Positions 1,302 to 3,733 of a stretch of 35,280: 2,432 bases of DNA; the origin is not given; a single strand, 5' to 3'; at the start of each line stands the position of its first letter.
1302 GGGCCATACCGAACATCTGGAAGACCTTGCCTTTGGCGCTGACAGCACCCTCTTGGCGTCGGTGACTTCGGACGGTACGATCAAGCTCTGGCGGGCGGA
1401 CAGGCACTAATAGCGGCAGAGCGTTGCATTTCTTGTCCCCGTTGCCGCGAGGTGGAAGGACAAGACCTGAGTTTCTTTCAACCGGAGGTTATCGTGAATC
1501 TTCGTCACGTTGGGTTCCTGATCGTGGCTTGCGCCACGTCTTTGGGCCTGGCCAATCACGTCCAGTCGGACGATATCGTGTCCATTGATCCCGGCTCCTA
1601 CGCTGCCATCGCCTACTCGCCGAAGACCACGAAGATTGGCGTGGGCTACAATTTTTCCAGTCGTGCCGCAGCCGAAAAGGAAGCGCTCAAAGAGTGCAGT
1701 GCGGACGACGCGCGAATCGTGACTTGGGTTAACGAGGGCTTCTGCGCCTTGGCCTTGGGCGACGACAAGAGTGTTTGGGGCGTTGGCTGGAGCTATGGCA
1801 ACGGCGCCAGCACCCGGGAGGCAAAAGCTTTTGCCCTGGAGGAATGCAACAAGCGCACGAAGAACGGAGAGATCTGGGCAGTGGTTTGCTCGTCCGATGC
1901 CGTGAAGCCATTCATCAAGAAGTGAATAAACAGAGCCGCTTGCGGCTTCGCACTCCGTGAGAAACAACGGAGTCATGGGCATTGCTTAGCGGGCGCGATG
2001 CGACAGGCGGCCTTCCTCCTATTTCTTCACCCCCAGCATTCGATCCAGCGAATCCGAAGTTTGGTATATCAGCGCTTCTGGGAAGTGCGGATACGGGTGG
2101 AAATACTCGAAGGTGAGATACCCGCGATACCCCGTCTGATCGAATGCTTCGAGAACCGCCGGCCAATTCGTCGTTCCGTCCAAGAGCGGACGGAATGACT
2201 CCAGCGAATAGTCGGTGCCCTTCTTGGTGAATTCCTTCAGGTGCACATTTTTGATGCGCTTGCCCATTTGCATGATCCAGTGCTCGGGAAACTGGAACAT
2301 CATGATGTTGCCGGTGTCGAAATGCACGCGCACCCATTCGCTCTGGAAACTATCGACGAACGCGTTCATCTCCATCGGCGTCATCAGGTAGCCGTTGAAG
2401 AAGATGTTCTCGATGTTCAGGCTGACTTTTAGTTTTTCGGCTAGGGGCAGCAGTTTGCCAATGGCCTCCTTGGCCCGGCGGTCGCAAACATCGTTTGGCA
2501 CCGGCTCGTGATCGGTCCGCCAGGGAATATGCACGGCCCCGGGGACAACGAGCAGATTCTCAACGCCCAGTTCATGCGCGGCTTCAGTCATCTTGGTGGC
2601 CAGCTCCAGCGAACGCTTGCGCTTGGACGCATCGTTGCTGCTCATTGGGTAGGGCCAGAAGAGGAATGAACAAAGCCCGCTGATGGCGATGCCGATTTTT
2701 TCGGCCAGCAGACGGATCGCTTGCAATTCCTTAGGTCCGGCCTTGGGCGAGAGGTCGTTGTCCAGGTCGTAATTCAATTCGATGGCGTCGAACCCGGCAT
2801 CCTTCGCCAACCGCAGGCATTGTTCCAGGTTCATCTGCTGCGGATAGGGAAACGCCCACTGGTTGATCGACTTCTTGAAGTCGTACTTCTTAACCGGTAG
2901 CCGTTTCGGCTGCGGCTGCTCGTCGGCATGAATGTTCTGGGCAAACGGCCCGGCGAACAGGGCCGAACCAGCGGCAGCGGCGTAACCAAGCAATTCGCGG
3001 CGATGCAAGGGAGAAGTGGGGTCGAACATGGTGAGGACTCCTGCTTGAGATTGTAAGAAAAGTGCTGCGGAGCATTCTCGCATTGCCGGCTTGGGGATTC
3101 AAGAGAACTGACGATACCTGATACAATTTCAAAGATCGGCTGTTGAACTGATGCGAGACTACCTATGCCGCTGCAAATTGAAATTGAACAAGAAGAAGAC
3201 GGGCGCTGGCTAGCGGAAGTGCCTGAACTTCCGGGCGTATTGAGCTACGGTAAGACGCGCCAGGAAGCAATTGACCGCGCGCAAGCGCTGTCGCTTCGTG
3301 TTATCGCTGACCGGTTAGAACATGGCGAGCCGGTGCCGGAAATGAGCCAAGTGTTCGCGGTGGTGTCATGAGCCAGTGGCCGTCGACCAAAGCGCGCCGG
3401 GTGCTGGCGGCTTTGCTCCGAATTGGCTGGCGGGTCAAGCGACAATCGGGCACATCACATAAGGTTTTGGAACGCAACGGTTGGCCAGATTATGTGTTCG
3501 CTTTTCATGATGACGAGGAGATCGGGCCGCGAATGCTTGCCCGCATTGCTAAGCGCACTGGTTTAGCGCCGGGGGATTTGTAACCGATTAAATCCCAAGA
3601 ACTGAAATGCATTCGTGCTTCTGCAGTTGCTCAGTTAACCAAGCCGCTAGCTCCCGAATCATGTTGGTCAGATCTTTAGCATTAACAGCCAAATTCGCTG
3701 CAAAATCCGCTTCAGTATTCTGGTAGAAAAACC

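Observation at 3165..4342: Toxin-antitoxin island: hicB-hicA plus a convergent HicB-like antitoxin paired with an unassigned low-GC gene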

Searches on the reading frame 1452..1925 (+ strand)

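Call 71: search_protein_families(library=pfam, proteins=[window:1452-1925:+], max_evalue=0.001)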
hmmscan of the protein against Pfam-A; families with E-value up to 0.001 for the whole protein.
window:1452-1925:+ (157 aa): 1 family
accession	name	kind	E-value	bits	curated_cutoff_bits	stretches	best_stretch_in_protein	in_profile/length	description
PF13827.11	DUF4189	-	6.2e-18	65.6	25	1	50-146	1-97/97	Domain of unknown function (DUF4189)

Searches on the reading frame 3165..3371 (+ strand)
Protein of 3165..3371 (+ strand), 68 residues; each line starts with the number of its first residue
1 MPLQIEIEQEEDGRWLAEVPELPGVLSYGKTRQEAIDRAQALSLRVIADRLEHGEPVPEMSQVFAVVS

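Call 4: search_protein_families(library=pfam, proteins=[window:3165-3371:+], max_evalue=1)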
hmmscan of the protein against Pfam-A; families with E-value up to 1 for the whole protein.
window:3165-3371:+ (68 aa): 4 families
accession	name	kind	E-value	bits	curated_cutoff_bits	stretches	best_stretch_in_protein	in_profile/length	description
PF15919.11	HicB_lk_antitox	-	1.8e-06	28.6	27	1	5-64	3-62/123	HicB_like antitoxin of bacterial toxin-antitoxin system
PF21748.3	UPF0150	-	0.00016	22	27.3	1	10-58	16-64/64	UPF0150-like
PF24113.1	DUF7387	-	0.0086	16.9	27.9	1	5-45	14-54/85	Family of unknown function (DUF7387)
PF13069.11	DUF3933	-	0.022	15.1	25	1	27-46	18-37/52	Protein of unknown function (DUF3933)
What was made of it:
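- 3165..3371 (+): hicB1: short (68 aa) HicB-like antitoxin with no DNA-binding domain; intact. Pfam HicB_lk_antitox E 1.8e-6, 28.6 bits against cut-off 27 (call 4).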

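Call 5: search_protein_families(library=ncbifam, proteins=[window:3165-3371:+], max_evalue=1)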
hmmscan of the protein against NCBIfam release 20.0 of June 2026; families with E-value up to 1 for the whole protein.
window:3165-3371:+ (68 aa): 0 families

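Call 6: search_protein_families(library=padloc, proteins=[window:3165-3371:+], max_evalue=1)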
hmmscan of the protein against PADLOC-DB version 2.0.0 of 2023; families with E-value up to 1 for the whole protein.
window:3165-3371:+ (68 aa): 0 families

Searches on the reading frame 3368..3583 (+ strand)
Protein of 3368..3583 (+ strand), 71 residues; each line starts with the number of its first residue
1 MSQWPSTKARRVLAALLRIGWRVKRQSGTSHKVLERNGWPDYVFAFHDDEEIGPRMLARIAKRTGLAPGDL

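Call 4: search_protein_families(library=pfam, proteins=[window:3368-3583:+], max_evalue=1)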
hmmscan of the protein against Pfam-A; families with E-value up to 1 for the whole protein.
window:3368-3583:+ (71 aa): 4 families
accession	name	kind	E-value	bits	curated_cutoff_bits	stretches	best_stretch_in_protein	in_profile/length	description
PF07927.17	HicA_toxin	-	3.2e-10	40.4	27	1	10-66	2-58/58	HicA toxin of bacterial toxin-antitoxin,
PF09339.16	HTH_IclR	-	0.0084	16.3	22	0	2-21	28-47/52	IclR helix-turn-helix domain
PF25181.1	Phage_Bbp19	-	0.012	15.9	25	0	45-66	4-23/61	Bbp19-like phage protein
PF20859.2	RHA1_ro05818_N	-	0.21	12.1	27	1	7-20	15-28/58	Hypothetical protein RHA1_ro05818, N-terminal helical domain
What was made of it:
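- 3368..3583 (+): hicA1: 71-aa HicA toxin; intact. Pfam HicA_toxin E 3.2e-10, 40.4 bits against cut-off 27 (call 4).
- On HicA toxin (PF07927): gene 3368-3583: E 3.2e-10, 40.4 bits against 27 (call 4).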

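Call 5: search_protein_families(library=ncbifam, proteins=[window:3368-3583:+], max_evalue=1)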
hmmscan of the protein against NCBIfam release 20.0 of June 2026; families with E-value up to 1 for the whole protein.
window:3368-3583:+ (71 aa): 0 families

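Call 6: search_protein_families(library=padloc, proteins=[window:3368-3583:+], max_evalue=1)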
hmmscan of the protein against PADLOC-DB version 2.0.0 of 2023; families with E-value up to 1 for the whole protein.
window:3368-3583:+ (71 aa): 0 families

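Call 75: search_solved_structures(query=window:3368-3583:+, max_evalue=1)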
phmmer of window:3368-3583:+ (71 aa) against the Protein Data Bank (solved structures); distinct sequences matched with E-value up to 1: 2.
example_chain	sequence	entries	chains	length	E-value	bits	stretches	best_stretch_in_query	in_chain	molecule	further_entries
1wh5_A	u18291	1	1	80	0.049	17.3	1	6-54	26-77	ZF-HD homeobox family protein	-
3h75_A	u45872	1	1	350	0.96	13.2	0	36-68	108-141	Periplasmic sugar-binding domain protein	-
